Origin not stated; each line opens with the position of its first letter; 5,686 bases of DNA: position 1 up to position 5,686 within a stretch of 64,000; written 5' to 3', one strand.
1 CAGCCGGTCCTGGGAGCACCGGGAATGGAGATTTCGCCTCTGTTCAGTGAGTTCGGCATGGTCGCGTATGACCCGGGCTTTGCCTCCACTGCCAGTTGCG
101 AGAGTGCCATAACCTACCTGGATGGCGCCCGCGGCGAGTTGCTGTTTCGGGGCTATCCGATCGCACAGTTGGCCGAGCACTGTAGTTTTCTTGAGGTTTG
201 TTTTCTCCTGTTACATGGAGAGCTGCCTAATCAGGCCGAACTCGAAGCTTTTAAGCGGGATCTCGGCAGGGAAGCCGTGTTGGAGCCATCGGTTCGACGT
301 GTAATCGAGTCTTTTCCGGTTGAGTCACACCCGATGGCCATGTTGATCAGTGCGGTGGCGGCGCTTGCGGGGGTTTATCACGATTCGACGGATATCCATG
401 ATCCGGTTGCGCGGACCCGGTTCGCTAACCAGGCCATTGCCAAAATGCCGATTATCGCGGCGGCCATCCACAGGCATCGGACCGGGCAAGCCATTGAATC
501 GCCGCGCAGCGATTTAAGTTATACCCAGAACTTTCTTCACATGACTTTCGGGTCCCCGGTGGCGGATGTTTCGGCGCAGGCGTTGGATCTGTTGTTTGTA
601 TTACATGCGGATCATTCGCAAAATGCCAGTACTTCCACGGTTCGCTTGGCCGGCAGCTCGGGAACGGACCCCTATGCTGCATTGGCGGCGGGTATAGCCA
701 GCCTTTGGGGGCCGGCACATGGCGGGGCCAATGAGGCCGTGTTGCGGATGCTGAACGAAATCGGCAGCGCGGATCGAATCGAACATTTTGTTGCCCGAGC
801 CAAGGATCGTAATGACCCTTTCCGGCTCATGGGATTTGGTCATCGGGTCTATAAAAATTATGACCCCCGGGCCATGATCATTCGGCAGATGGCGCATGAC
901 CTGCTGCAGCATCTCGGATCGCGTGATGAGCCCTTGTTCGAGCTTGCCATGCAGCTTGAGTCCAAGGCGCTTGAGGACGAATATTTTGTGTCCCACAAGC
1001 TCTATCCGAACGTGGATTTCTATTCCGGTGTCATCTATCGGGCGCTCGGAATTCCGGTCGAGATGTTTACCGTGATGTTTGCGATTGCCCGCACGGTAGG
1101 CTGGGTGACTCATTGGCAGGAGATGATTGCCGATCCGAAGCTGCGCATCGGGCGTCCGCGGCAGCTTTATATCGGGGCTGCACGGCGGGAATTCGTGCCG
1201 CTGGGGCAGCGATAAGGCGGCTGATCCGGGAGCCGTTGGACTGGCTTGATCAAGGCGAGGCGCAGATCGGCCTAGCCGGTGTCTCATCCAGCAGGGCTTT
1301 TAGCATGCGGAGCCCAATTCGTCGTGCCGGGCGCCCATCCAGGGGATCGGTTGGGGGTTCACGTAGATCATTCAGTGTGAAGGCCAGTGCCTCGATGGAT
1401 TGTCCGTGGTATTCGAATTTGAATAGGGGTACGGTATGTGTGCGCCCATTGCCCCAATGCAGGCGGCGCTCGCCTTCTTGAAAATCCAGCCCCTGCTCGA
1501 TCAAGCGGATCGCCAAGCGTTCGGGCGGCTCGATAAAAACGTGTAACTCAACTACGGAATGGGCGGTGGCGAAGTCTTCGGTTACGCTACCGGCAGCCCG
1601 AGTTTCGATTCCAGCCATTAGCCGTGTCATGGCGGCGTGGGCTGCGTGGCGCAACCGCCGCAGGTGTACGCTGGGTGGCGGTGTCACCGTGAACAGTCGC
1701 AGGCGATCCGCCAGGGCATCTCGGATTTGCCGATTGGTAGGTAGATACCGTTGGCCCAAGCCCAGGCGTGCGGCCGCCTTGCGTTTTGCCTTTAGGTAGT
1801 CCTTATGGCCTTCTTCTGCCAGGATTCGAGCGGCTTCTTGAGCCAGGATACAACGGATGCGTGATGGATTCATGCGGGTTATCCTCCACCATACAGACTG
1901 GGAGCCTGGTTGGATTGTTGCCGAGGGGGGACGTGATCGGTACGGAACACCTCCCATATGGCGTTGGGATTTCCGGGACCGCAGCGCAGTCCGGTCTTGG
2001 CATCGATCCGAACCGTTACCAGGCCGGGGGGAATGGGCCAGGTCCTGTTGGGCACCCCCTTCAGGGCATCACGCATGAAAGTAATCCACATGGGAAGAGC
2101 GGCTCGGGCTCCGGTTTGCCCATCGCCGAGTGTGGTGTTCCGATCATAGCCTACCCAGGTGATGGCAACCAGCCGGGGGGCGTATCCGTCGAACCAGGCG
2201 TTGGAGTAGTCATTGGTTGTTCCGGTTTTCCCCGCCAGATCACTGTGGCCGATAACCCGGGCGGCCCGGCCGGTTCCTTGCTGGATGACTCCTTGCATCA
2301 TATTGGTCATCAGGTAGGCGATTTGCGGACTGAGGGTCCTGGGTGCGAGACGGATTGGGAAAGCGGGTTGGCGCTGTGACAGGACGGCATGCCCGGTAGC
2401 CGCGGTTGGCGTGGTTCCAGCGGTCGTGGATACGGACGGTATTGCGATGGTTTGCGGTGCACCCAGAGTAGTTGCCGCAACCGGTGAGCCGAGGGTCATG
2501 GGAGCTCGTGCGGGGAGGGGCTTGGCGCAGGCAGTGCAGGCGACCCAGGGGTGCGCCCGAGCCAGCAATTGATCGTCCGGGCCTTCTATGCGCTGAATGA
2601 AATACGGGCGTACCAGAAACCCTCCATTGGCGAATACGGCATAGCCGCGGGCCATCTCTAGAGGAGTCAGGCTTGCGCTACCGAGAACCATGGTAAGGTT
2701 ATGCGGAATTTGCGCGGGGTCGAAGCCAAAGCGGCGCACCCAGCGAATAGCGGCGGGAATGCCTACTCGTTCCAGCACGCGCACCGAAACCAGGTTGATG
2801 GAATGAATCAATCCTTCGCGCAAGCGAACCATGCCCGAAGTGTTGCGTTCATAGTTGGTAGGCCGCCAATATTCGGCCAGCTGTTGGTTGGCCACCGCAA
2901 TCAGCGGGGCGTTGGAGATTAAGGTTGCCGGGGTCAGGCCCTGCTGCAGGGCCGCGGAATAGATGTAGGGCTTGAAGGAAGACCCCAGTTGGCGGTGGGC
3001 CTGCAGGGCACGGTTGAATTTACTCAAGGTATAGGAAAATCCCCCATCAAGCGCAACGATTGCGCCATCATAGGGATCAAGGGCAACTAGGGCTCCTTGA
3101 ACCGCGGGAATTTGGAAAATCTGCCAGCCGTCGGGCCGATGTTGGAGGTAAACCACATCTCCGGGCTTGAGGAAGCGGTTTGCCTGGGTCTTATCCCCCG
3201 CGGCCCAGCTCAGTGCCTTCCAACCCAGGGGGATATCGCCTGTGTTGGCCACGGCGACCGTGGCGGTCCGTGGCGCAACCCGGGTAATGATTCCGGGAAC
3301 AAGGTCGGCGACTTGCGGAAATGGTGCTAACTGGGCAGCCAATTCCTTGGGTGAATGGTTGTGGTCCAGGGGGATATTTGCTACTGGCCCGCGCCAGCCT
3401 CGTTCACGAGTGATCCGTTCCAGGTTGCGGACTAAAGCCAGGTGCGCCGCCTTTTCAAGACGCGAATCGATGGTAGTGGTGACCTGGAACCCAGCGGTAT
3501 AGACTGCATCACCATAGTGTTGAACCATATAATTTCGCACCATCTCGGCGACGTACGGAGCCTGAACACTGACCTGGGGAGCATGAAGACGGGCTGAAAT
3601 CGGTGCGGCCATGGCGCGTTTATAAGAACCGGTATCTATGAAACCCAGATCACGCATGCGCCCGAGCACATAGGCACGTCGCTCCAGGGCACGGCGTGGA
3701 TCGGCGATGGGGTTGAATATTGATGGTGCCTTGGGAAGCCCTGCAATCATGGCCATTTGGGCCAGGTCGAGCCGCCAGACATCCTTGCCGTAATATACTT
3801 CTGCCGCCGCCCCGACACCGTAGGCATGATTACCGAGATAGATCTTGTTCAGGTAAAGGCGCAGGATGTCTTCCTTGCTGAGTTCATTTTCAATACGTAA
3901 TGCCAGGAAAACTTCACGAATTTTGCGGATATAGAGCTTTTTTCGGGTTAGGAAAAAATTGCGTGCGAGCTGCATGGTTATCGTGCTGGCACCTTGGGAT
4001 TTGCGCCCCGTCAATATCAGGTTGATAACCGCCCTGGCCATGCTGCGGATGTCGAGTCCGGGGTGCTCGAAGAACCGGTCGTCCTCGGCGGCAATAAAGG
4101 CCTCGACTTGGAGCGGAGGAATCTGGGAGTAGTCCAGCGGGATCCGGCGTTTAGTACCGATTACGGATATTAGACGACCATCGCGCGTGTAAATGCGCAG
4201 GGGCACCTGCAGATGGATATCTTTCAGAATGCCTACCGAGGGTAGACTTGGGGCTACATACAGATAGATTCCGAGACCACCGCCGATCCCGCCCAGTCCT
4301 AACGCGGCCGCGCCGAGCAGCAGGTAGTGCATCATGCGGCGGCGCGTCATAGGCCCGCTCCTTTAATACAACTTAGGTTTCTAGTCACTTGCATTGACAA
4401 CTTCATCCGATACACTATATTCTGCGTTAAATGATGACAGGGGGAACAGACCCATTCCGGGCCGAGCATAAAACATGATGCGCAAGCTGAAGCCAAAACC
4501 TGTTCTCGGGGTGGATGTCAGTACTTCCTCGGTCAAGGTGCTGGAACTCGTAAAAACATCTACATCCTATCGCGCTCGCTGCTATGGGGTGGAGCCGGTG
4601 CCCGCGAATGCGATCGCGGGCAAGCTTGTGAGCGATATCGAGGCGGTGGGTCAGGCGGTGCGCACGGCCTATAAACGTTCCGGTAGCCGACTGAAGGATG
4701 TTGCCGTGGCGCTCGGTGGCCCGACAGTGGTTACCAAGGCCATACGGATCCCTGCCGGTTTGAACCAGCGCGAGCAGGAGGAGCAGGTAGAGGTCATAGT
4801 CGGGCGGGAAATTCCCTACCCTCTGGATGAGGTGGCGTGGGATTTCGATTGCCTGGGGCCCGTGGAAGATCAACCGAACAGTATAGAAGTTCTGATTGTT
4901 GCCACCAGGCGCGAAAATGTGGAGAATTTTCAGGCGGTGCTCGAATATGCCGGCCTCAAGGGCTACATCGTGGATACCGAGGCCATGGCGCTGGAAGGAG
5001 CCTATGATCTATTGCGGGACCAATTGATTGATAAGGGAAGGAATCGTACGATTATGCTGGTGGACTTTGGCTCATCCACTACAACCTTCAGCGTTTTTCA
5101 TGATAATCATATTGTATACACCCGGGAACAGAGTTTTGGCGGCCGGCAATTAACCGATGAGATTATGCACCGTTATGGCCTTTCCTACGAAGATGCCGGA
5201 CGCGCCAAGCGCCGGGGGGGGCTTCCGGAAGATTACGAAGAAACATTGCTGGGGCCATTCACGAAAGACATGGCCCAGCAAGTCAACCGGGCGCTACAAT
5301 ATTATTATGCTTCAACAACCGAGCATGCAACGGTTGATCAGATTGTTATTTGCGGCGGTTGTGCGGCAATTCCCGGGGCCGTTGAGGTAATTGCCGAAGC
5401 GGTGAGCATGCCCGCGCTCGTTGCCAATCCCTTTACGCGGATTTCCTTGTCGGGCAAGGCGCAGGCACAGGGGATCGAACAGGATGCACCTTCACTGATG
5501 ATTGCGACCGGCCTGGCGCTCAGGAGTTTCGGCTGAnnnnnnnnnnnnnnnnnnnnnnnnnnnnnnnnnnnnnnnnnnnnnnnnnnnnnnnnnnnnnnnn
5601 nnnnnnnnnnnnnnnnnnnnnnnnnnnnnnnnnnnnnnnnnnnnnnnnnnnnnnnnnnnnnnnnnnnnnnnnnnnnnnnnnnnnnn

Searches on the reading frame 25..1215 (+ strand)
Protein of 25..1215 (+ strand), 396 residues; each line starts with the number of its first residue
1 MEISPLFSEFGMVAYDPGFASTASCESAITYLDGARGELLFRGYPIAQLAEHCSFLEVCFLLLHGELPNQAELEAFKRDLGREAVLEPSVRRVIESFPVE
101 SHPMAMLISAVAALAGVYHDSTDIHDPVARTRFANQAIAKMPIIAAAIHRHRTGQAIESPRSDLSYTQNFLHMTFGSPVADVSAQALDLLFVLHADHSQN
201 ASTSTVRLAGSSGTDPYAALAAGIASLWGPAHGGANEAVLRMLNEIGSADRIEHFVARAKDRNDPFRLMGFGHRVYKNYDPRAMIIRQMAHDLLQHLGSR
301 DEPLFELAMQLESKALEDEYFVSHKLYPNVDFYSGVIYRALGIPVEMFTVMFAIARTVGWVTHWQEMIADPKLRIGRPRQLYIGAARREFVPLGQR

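Call 41: search_protein_families(library=pfam, proteins=[window:25-1215:+], max_evalue=0.000001)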
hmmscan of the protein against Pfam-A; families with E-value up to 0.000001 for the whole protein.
window:25-1215:+ (396 aa): 1 family
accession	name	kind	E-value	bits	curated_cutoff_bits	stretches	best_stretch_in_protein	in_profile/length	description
PF00285.26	Citrate_synt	-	1.1e-137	459.3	27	1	18-379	1-357/357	Citrate synthase, C-terminal domain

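Call 59: find_encoding_contigs(protein=window:25-1215:+, flank=10000, max_places=1)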
Protein window:25-1215:+ (396 aa): no gene with exactly this product is on record in the collection.

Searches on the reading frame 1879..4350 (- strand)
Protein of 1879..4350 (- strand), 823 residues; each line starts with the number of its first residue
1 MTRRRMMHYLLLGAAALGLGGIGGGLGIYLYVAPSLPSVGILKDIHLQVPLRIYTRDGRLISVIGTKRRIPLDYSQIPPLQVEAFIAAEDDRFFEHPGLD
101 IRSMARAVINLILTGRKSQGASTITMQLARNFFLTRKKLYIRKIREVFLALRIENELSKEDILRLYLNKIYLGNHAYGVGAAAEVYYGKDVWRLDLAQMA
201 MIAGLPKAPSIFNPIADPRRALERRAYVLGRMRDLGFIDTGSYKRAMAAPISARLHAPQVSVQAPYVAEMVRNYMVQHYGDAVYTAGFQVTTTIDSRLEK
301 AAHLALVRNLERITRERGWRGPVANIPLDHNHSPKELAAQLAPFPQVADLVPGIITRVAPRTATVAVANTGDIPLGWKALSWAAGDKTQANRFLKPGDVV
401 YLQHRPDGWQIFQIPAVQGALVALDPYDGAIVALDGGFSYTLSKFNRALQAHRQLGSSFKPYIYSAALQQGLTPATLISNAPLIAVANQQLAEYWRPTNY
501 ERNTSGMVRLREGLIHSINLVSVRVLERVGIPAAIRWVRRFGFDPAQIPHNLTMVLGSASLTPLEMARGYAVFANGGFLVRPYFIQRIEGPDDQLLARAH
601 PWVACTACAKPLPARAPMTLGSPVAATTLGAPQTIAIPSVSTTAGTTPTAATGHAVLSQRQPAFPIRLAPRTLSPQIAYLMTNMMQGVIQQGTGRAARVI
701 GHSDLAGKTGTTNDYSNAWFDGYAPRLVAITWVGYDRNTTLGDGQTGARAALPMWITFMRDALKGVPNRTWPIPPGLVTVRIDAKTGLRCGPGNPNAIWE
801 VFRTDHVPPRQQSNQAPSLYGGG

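Call 41: search_protein_families(library=pfam, proteins=[window:1879-4350:-], max_evalue=0.000001)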
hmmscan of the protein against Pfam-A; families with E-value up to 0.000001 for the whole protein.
window:1879-4350:- (823 aa): 3 families
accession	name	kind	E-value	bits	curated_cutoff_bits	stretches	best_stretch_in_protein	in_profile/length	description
PF00912.28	Transgly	-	2.2e-60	203.6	27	1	58-232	2-177/178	Transglycosylase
PF00905.27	Transpeptidase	-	1e-28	100.8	22.1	1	419-590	1-191/299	Penicillin binding protein transpeptidase domain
PF17092.11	PCB_OB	-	6.5e-19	69.2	27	1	319-417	1-111/111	Penicillin-binding protein OB-like domain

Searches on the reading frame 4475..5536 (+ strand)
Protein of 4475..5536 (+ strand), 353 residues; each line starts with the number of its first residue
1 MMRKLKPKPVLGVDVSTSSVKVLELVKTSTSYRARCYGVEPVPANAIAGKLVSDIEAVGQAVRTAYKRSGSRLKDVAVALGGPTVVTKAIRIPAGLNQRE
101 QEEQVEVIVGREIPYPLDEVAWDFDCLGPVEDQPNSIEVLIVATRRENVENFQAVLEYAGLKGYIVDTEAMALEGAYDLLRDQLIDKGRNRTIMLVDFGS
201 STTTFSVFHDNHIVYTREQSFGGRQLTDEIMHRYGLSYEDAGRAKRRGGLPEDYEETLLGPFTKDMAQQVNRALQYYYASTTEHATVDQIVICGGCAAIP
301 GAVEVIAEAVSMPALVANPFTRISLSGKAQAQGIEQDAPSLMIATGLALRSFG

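Call 41: search_protein_families(library=pfam, proteins=[window:4475-5536:+], max_evalue=0.000001)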
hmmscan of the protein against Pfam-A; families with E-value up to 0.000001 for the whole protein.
window:4475-5536:+ (353 aa): 2 families
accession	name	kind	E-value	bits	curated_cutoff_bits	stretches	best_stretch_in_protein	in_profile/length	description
PF11104.14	PilM_2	-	5e-116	387.8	27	1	12-352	1-340/340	Type IV pilus assembly protein PilM;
PF14450.12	FtsA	-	2.4e-13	51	31.8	1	194-320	1-113/127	Cell division protein FtsA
